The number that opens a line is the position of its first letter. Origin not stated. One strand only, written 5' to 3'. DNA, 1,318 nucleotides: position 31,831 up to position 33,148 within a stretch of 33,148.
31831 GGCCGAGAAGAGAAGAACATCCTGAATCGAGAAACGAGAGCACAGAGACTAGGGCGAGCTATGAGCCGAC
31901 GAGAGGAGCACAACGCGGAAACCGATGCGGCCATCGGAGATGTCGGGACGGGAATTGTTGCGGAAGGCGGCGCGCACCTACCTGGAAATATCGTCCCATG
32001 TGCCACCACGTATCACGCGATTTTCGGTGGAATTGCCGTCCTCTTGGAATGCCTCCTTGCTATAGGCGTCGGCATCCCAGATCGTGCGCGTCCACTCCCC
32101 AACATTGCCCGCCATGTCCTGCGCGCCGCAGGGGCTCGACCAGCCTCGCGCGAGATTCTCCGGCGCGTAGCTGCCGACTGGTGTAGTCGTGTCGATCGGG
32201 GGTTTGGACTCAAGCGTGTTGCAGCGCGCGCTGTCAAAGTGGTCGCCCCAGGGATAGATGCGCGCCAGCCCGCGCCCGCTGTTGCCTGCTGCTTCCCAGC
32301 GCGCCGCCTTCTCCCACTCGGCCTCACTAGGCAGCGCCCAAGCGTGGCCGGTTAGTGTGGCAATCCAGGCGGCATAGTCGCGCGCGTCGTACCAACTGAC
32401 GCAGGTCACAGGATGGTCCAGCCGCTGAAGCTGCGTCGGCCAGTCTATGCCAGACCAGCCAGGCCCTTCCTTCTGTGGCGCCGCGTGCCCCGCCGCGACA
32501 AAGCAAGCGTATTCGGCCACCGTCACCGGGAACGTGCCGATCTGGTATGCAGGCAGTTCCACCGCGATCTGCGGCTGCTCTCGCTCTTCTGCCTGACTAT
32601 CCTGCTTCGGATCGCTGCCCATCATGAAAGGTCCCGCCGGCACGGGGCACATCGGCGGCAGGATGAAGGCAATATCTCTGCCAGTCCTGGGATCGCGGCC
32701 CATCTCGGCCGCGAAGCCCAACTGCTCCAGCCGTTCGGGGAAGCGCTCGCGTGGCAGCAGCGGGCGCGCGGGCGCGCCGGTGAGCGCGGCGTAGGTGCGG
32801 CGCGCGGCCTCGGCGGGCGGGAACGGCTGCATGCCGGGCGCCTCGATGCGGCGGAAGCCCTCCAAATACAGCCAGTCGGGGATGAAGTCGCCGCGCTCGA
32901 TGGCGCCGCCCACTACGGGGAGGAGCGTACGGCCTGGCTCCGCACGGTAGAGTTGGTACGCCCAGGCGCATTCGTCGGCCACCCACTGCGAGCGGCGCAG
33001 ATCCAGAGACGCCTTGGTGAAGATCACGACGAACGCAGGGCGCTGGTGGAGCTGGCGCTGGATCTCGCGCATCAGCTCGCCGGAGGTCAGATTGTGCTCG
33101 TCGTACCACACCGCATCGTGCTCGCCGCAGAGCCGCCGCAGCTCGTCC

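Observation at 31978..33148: TIR fused to a truncated, probably non-catalytic FGE-sulfatase (FGS) domain: a candidate sensor–effector immune protein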

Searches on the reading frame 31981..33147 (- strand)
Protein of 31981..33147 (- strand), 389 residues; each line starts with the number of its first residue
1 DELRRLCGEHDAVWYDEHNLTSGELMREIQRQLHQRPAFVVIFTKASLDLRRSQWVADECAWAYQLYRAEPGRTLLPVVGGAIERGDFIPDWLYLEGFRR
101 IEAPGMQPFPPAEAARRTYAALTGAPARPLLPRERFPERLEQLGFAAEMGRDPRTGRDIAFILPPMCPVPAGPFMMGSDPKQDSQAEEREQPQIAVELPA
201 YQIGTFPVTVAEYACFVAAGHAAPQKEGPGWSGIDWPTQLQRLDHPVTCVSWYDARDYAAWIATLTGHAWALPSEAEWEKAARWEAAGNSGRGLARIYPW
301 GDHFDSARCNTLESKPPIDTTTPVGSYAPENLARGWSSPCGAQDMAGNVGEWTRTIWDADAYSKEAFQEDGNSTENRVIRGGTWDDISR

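Call 6: search_protein_families(library=pfam, proteins=[window:31981-33147:-], max_evalue=0.1)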
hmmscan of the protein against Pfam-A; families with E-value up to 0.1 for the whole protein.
seq(389 aa): 2 families
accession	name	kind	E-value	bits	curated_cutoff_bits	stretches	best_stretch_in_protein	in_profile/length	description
PF03781.23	FGE-sulfatase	-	6.3e-41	141.1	23.3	1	165-384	4-222/255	Sulfatase-modifying factor enzyme 1-like domain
PF13676.11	TIR_2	-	1.1e-05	26.3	28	1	11-80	25-91/122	TIR domain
